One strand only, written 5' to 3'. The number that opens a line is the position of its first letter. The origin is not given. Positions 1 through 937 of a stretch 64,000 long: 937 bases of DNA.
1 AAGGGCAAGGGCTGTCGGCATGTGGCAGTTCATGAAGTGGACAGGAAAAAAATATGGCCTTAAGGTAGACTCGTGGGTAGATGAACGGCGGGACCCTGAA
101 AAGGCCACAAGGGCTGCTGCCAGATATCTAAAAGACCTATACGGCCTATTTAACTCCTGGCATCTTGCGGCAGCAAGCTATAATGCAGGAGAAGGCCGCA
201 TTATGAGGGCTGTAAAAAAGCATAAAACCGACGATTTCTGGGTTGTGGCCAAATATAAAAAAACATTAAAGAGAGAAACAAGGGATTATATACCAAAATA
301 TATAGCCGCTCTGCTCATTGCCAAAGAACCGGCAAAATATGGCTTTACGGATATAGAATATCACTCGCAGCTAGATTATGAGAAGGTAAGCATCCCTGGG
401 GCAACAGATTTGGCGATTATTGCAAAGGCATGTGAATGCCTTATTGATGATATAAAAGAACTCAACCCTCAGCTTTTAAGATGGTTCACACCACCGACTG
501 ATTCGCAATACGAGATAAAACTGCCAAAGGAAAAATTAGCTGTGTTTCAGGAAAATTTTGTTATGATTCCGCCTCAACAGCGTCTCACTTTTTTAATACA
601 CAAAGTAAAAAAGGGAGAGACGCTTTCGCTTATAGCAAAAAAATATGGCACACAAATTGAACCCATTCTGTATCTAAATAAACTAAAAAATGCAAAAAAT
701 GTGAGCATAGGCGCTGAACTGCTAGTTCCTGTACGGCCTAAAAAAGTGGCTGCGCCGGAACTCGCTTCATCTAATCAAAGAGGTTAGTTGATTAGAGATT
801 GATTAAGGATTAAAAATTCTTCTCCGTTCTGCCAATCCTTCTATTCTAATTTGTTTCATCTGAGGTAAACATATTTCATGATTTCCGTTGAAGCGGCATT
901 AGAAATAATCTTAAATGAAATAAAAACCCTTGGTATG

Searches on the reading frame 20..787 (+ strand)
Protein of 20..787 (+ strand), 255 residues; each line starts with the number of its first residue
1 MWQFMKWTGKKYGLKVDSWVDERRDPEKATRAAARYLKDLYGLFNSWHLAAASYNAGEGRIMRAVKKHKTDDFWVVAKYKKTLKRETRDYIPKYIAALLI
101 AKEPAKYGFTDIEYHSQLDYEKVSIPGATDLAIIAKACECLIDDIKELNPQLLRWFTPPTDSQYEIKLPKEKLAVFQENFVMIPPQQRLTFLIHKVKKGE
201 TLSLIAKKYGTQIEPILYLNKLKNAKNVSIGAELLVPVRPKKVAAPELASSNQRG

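Call 36: search_protein_families(library=pfam, proteins=[window:20-787:+], max_evalue=0.00001)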
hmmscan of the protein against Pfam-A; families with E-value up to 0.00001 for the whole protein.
window:20-787:+ (255 aa): 2 families
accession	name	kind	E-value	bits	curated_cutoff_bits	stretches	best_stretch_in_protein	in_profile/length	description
PF01464.25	SLT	-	7.1e-19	67.9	21.3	1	1-74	40-114/117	Transglycosylase SLT domain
PF01476.26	LysM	-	1.5e-11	44.5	20.9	1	194-237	1-43/43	LysM domain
